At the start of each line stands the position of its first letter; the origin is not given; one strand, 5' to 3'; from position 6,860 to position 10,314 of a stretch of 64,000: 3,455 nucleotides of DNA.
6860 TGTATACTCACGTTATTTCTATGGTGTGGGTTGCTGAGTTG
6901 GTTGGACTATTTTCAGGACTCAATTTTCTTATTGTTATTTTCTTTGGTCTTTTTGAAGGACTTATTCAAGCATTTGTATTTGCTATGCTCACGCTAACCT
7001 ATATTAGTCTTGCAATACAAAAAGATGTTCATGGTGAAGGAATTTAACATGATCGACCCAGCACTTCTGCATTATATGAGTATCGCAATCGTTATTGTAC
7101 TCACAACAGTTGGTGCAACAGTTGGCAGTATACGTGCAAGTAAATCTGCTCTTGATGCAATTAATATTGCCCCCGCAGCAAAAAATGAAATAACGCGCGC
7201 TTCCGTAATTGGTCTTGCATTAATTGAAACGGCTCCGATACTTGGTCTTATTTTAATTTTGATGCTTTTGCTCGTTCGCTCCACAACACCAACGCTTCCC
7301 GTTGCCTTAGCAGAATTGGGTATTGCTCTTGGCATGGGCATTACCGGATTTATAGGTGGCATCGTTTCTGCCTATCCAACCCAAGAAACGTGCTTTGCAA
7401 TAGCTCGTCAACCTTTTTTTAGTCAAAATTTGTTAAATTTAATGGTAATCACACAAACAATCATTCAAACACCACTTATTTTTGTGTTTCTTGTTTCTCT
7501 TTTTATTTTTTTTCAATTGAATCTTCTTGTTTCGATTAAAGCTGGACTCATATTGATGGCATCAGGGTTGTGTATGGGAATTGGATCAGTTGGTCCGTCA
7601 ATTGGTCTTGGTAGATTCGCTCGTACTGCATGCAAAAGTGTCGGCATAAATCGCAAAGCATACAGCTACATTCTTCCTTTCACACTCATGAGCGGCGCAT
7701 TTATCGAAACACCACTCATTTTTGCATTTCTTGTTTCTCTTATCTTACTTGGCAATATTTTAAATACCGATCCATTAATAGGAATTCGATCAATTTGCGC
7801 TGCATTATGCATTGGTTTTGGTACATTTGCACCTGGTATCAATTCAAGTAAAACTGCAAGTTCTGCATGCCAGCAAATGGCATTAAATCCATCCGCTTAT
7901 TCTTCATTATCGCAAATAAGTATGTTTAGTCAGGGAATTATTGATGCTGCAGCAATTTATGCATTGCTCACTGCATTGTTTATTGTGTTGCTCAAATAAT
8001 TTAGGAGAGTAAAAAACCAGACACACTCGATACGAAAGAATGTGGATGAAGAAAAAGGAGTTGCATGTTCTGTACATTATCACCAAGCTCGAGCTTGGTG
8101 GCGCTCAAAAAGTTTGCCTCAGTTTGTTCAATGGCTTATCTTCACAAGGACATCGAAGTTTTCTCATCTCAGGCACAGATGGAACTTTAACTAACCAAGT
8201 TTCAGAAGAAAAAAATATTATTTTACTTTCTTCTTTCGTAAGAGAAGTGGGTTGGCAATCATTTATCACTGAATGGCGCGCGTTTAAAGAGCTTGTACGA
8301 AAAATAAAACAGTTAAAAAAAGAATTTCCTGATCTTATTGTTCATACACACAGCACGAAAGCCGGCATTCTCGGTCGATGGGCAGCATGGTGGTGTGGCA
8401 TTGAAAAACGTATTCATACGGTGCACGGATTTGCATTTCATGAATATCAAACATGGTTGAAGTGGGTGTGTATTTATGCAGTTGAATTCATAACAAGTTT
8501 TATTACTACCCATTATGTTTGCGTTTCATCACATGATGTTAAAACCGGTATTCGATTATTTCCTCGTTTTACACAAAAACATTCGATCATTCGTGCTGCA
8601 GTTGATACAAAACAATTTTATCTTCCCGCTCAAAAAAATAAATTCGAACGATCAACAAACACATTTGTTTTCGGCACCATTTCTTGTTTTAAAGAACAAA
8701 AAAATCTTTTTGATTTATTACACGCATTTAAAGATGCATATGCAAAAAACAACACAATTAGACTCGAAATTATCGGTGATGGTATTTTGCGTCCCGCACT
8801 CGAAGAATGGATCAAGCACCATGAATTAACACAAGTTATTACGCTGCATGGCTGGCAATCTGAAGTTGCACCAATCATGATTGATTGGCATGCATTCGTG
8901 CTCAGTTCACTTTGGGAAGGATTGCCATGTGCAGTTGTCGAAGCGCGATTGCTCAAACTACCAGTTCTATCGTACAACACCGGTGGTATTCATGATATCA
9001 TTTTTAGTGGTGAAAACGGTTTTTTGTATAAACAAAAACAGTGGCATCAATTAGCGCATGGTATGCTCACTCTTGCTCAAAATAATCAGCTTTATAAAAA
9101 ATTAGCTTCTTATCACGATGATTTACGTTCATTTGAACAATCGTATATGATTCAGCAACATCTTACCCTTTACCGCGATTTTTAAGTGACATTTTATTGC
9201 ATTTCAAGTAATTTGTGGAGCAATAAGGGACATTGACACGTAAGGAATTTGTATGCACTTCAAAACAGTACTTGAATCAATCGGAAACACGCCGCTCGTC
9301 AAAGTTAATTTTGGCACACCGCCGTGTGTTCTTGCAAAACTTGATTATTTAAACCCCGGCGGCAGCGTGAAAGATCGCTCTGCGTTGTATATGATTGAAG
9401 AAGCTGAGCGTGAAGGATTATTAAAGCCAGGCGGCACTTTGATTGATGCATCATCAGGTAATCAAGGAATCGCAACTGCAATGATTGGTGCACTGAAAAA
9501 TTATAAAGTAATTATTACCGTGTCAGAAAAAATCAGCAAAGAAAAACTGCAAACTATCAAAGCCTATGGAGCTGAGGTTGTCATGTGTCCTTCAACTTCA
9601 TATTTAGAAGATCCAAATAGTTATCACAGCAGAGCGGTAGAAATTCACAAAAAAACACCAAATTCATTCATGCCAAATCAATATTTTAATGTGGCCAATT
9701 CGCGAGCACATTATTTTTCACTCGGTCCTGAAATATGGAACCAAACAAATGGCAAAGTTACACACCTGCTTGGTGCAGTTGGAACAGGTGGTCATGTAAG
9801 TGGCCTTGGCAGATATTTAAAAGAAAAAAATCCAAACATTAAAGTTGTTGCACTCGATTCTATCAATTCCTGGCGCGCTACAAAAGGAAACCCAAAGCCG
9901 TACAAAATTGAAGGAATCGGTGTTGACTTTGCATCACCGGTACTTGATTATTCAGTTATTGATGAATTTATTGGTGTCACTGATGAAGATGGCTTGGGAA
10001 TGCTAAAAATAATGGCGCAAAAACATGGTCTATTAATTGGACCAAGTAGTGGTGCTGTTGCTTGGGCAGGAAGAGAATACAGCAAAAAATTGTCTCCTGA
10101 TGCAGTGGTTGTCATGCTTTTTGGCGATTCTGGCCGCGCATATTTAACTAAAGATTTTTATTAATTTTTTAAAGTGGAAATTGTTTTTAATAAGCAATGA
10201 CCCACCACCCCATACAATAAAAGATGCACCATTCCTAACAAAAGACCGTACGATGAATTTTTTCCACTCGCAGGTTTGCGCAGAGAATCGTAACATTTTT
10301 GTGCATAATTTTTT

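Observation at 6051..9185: Fo-only gene cluster (AtpI-like, a, fused c) with no b, delta or F1 genes in cis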

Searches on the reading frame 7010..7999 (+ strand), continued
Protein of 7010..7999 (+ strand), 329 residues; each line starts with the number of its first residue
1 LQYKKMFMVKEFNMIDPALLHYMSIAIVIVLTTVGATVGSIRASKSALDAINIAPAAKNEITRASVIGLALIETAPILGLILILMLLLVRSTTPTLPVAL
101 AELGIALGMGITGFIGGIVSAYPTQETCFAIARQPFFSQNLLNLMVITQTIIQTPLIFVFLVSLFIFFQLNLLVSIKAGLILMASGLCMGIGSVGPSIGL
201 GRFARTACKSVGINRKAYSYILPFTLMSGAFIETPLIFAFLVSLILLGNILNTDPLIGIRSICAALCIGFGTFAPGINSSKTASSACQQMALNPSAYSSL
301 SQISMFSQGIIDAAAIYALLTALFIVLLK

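Call 48: find_encoding_contigs(protein=P0104, flank=10000, max_places=2)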
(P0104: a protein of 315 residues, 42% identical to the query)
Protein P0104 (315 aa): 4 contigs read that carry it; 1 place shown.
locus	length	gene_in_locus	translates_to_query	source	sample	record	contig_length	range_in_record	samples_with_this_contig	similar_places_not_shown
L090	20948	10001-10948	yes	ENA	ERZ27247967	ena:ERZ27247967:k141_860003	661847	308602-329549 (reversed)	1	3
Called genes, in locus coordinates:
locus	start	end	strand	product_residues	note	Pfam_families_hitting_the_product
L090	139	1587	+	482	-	PF00749:tRNA-synt_1c, PF19269:Anticodon_2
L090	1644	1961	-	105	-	-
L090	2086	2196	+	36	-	-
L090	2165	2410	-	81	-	-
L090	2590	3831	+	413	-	PF03845:Spore_permease, PF13520:AA_permease_2, PF00324:AA_permease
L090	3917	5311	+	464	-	PF13505:OMP_b-brl (faint)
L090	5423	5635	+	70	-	PF01165:Ribosomal_S21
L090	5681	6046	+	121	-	PF02033:RBFA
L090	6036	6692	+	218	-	PF01478:Peptidase_A24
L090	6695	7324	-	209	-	PF01300:Sua5_yciO_yrdC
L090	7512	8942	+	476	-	-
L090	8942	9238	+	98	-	-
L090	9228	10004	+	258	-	PF00119:ATP-synt_A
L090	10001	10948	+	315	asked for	PF00137:ATP-synt_C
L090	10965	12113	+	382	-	PF13439:Glyco_transf_4, PF00534:Glycos_transf_1, PF13692:Glyco_trans_1_4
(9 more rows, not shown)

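Call 51: search_solved_structures(query=window:7049-7996:+, max_evalue=0.01, show_alignments=1)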
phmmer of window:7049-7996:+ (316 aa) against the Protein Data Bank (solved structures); distinct sequences matched with E-value up to 0.01: 10.
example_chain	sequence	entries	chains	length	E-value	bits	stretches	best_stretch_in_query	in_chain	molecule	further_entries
4bem_J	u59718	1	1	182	1.8e-09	40.9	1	88-234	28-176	F1FO ATPASE C1 SUBUNIT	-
2wie_A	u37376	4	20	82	1.5e-06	31.3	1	168-234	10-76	ATP SYNTHASE C CHAIN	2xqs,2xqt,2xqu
9itj_H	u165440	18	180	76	7e-06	29.2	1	166-233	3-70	ATP synthase subunit c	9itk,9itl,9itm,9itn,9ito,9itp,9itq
3v3c_A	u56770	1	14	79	1.3e-05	28.2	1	167-234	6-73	ATP synthase subunit c, chloroplastic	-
4mjn_A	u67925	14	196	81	1.5e-05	28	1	166-234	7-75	ATP synthase subunit c, chloroplastic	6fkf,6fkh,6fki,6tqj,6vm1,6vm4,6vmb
2w5j_A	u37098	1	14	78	1.8e-05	27.8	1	166-234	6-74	ATP SYNTHASE C CHAIN, CHLOROPLASTIC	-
4bem_A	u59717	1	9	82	0.00014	24.9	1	172-234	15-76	F1FO ATPASE C2 SUBUNIT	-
22vl_M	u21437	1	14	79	0.00019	24.5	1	165-234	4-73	ATP synthase subunit c, chloroplastic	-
3zk1_A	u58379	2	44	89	0.0022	21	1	244-313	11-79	ATP SYNTHASE SUBUNIT C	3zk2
1yce_A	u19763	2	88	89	0.0047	19.9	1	17-74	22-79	subunit c | ATP SYNTHASE SUBUNIT C, SODIUM ION SPECIFIC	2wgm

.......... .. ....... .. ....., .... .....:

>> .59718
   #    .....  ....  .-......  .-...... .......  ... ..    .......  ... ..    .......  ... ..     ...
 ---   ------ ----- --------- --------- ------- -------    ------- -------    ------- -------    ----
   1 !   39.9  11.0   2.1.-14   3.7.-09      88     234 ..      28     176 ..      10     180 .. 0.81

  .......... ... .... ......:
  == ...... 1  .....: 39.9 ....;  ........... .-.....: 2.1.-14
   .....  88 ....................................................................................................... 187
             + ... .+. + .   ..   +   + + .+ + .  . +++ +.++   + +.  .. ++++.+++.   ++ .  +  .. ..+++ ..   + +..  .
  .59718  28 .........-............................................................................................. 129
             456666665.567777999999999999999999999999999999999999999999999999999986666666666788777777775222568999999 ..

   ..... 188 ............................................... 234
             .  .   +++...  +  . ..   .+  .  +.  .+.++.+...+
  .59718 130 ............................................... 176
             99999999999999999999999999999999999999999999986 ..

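Call 61: search_protein_representatives(alignment_id=A1)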
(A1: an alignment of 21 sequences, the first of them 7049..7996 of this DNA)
Query: 21 sequences, 319 profile positions. Proteins with E-value up to 0.001 (for the whole library): 2183; up to 1e-10: 381; up to 1e-30: 232. The best 150 are listed.
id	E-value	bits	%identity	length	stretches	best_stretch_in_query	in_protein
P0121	3.3e-134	463.4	-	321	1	1-319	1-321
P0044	2.4e-131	454.0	-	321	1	1-319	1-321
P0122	1.0e-126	438.8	-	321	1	1-318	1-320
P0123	2.2e-121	421.3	-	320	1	5-318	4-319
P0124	2.5e-114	398.1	-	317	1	1-319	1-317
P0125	1.4e-112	392.3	-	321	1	3-318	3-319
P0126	5.0e-112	390.5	-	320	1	1-318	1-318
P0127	5.4e-111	387.2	-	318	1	5-318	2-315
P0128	3.2e-110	384.6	-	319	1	2-319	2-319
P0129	3.3e-110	384.6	-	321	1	1-318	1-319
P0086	9.9e-109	379.7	-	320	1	5-318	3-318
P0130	1.9e-106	372.2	-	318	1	1-318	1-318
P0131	9.9e-105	366.6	-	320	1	6-318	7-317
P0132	3.2e-104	364.9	-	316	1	6-319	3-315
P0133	8.7e-104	363.5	-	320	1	1-318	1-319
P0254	2.1e-58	214.4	-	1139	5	16-317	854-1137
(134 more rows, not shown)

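Call 80: predict_structure(alignment_id=A5)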
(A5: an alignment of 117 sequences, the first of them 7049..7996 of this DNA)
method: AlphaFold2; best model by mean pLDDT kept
length: 316 residues; sequences in the alignment: 117
mean_pLDDT: 96.2   pTM: 0.92
mean pLDDT of the five models: 96.2, 96.0, 95.6, 95.6, 95.2
residues with pLDDT >= 90: 296; 70-90: 17; 50-70: 3; < 50: 0
segments of 3 or more residues with pLDDT < 50: none
pLDDT, mean of each block of 10 residues (from residue 1): 91 98 98 98 98 98 97 84 95 98 98 98 98 98 98 93 95 98 98 98 97 98 98 92 94 97 97 97 96 97 97 88
secondary structure, 60 per line:
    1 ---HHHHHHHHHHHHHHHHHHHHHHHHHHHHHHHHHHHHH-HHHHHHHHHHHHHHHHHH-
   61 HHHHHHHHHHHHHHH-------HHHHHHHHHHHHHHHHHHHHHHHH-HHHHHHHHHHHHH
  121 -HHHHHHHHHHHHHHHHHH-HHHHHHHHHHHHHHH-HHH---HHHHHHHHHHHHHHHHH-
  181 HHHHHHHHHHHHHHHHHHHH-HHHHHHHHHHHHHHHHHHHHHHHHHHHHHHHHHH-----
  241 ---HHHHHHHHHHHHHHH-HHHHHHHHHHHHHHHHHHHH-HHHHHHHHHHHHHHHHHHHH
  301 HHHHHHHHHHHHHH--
elements in order: H4-40 H42-59 H61-75 H83-106 H108-120 H122-139 H141-155 H163-179 H181-200 H202-235 H244-258 H260-279 H281-314

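Call 82: fold_search(model_id=the predicted structure, library=pdb)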
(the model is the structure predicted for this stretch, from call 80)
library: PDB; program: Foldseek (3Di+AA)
matches with E <= 10: 504; with E <= 0.001: 1
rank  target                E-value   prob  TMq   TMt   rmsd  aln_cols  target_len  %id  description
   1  4bem_J                5.7e-05  1.00  0.46  0.77   1.7       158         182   25  Crystal structure of the F-type ATP synthase c-ring from Acetobacterium woodii. (released 2014-03-26)
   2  2bl2_A                2.4e-03  1.00  0.42  0.82   2.3       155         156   17  The membrane rotor of the V-type ATPase from Enterococcus hirae (released 2005-04-05)
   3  6wlw_1                5.6e-03  1.00  0.38  0.73   4.5       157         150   17  The Vo region of human V-ATPase in state 1 (focused refinement) (released 2020-11-11)
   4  6o7u_j                6.6e-03  1.00  0.38  0.72   4.6       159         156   16  Saccharomyces cerevisiae V-ATPase Stv1-VO (released 2019-04-03)
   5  6xbw_o                1.3e-02  1.00  0.36  0.70   4.6       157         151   16  Cryo-EM structure of V-ATPase from bovine brain, state 1 (released 2020-08-19)
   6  6vq6_g                1.4e-02  1.00  0.38  0.74   4.5       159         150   17  Mammalian V-ATPase from rat brain - composite model of rotational state 1 bound to ADP and SidK (built from focused re (released 2020-03-18)
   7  6o7u_g                1.4e-02  1.00  0.37  0.71   4.7       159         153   17  Saccharomyces cerevisiae V-ATPase Stv1-VO (released 2019-04-03)
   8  6xbw_c                1.5e-02  1.00  0.38  0.74   4.5       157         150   17  Cryo-EM structure of V-ATPase from bovine brain, state 1 (released 2020-08-19)
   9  6o7u_h                1.8e-02  1.00  0.37  0.68   4.7       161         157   17  Saccharomyces cerevisiae V-ATPase Stv1-VO (released 2019-04-03)
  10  7u8o_g                2.1e-02  1.00  0.38  0.73   4.5       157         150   18  Structure of porcine V-ATPase with mEAK7 and SidK, Rotary state 2 (released 2022-07-06)
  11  6o7u_m                2.2e-02  1.00  0.36  0.67   4.9       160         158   18  Saccharomyces cerevisiae V-ATPase Stv1-VO (released 2019-04-03)
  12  6o7t_g                2.6e-02  1.00  0.40  0.76   3.8       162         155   16  Saccharomyces cerevisiae V-ATPase Vph1-VO (released 2019-04-03)
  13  6xbw_b                3.0e-02  1.00  0.39  0.58   4.4       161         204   16  Cryo-EM structure of V-ATPase from bovine brain, state 1 (released 2020-08-19)
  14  5cwi                  3.3e-02  1.00  0.34  0.43  10.3       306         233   10  Crystal structure of de novo designed helical repeat protein DHR18 (released 2015-12-16)
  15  5tj5_M                3.8e-02  1.00  0.43  0.89   2.0       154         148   15  Atomic model for the membrane-embedded motor of a eukaryotic V-ATPase (released 2016-10-26)
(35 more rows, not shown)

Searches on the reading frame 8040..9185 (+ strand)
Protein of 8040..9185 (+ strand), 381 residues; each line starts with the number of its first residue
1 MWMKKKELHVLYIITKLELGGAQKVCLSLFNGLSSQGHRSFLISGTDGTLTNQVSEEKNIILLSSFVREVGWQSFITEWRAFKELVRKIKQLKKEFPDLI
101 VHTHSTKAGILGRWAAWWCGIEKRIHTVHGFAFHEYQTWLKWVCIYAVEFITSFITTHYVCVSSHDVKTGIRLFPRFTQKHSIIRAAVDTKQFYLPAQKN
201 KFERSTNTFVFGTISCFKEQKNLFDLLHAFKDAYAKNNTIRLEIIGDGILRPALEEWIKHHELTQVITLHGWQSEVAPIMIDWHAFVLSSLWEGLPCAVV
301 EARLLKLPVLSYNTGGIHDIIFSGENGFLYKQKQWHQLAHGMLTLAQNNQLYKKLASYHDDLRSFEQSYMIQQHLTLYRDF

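Call 3: search_protein_families(library=pfam, proteins=[window:8040-9185:+], max_evalue=0.01)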
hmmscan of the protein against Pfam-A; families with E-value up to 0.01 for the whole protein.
window:8040-9185:+ (381 aa): 6 families
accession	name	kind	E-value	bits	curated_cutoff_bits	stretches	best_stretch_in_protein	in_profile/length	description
PF00534.26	Glycos_transf_1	-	6.1e-27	94.7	26.4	1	198-358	5-168/172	Glycosyl transferases group 1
PF13692.12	Glyco_trans_1_4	-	1.1e-22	81.3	27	1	211-348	4-142/142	Glycosyl transferases group 1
PF13439.12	Glyco_transf_4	-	2.3e-12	47.7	28.5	1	20-191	2-169/170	Glycosyltransferase Family 4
PF13579.12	Glyco_trans_4_4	-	3.8e-09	37.5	29.7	1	20-151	1-124/158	Glycosyl transferase 4-like domain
PF13477.12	Glyco_trans_4_2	-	0.00054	20.6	23.4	1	75-141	56-119/139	Glycosyl transferase 4-like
PF08323.17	Glyco_transf_5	-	0.0039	17.4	22.7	0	165-284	34-149/239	Starch synthase catalytic domain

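Call 4: search_protein_families(library=ncbifam, proteins=[window:8040-9185:+], max_evalue=0.01)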
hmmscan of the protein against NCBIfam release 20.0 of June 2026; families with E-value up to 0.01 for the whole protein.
window:8040-9185:+ (381 aa): 29 families (the best 25 are shown)
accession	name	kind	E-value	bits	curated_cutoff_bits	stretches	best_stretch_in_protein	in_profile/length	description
TIGR03088.1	stp2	hypoth_equivalog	1.3e-36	126.5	409.05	1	8-379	2-371/374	TIGR03088 family PEP-CTERM/XrtA system glycosyltransferase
TIGR03999.1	thiol_BshA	equivalog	4.6e-22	78.4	273.7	1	158-380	146-372/375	N-acetyl-alpha-D-glucosaminyl L-malate synthase BshA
NF041876.1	EPS_EpsE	equivalog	6.2e-20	71.8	400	1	174-356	181-369/389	exopolysaccharide biosynthesis GT4 family glycosyltransferase EpsE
NF007396.0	PRK09922.1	equivalog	2.2e-18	66.3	385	1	178-354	157-332/361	lipopolysaccharide 1,6-galactosyltransferase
NF050056.1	ProtGlycPglH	equivalog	3.6e-13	49.3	600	1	9-379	2-351/354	GalNAc-alpha-(1->4)-GalNAc-alpha-(1->3)-diNAcBac-PP-undecaprenol alpha-1,4-N-acetyl-D-galactosaminyltransferase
NF047880.1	glyco_SdgA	exception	1.3e-12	47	800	1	213-357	320-465/488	serine-aspartate repeat adhesin O-glycosyltransferase SdgA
NF038229.1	Glyco4_Geo_Pelo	equivalog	1.6e-12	47.1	400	1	170-373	124-328/338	GPMC system family 4 glycosyltransferase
NF049988.1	MGlcDAGSynMgs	equivalog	2.1e-11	43.8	400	1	25-380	20-386/398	alpha-monoglucosyldiacylglycerol synthase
NF011726.0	PRK15179.1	equivalog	3.6e-11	42.1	733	1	202-330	509-639/694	Vi polysaccharide biosynthesis protein TviE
NF047684.1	TeichurnBiosyTuaC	equivalog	4.7e-11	42.3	550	1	214-357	225-363/391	teichuronic acid biosynthesis protein TuaC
TIGR04063.1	stp3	hypoth_equivalog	1.1e-10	41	442.05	1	179-356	180-368/397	TIGR04063 family PEP-CTERM/XrtA system glycosyltransferase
NF050063.1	ProtGlycPglJ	equivalog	1.1e-09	38.1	500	1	172-356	161-340/363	N-acetylgalactosamine-N,N'-diacetylbacillosaminyl-diphospho-undecaprenol 4-alpha-N-acetylgalactosaminyltransferase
NF012034.0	PRK15490.1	equivalog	1.9e-09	36.5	813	1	210-374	400-564/578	Vi polysaccharide biosynthesis glycosyltransferase TviE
TIGR02472.1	sucr_P_syn_N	equivalog_domain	3.9e-08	32.5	576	1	285-378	343-434/439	sucrose-phosphate synthase, putative, glycosyltransferase domain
NF038298.1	EPS_HpsO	equivalog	4.1e-08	32.4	575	1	298-380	304-386/388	hormogonium polysaccharide biosynthesis glycosyltransferase HpsO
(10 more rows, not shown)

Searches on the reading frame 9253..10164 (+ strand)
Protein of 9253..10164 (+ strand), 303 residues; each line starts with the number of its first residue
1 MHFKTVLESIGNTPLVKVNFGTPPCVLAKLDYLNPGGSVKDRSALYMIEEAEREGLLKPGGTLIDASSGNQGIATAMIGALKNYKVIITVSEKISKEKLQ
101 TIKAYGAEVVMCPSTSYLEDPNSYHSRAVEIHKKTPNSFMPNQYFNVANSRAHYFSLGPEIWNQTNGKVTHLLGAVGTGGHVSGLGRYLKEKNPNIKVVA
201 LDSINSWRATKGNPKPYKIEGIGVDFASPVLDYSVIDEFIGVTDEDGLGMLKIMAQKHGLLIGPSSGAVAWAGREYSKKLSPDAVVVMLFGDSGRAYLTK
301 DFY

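Call 3: search_protein_families(library=pfam, proteins=[window:9253-10164:+], max_evalue=0.01)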
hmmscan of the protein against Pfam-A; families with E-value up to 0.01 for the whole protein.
window:9253-10164:+ (303 aa): 1 family
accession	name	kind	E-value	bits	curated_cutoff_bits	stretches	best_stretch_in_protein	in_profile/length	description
PF00291.31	PALP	-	1.1e-70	238.8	35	1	8-290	3-293/295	Pyridoxal-phosphate dependent enzyme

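Call 4: search_protein_families(library=ncbifam, proteins=[window:9253-10164:+], max_evalue=0.01)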
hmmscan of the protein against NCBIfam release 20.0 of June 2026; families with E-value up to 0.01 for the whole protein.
window:9253-10164:+ (303 aa): 33 families (the best 25 are shown)
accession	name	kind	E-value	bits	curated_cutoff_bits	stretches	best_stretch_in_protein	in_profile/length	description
TIGR01137.1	cysta_beta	equivalog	3.8e-96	322.5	510.25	1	4-301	3-309/457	cystathionine beta-synthase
TIGR01136.1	cysKM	subfamily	1.3e-87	294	344.15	1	7-303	2-299/299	cysteine synthase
NF053679.1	CysteaSynCapA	equivalog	2.7e-87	292.6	600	1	3-300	7-317/329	cysteate synthase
TIGR01139.1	cysK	equivalog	4.4e-86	288.8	350.95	1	8-303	3-298/298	cysteine synthase A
NF007989.0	PRK10717.1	equivalog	2.5e-74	250.3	387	1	4-302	6-317/334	cysteine synthase A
TIGR01138.1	cysM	equivalog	2.8e-71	240.4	394.2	1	5-302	1-289/290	cysteine synthase B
NF008735.0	PRK11761.1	equivalog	5.6e-66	222.8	413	1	2-302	2-293/296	cysteine synthase CysM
TIGR03945.1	PLP_SbnA_fam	equivalog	7.4e-65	219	349.95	1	7-299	2-296/304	2,3-diaminopropionate biosynthesis protein SbnA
NF005292.0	PRK06815.1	equivalog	1.9e-19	69.9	371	1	25-206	37-207/320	threonine/serine dehydratase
NF052478.1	CystDsulMYC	equivalog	2.1e-16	60.2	600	1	34-298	47-321/354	L-cysteine desulfhydrase Cds1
NF006094.0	PRK08246.1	subfamily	1.4e-15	57.5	331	1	8-203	19-200/310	serine/threonine dehydratase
NF005035.0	PRK06450.1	equivalog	2.1e-14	53.1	301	1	12-111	58-148/338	threonine synthase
TIGR01127.1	ilvA_1Cterm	equivalog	3.1e-13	49.5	378.75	1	27-206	18-186/380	threonine ammonia-lyase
NF006674.0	PRK09224.1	subfamily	1.8e-12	46.8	577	1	34-206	50-212/508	threonine ammonia-lyase IlvA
TIGR01124.1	ilvA_2Cterm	equivalog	4.6e-12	45.3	411.3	1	26-206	34-204/499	threonine ammonia-lyase, biosynthetic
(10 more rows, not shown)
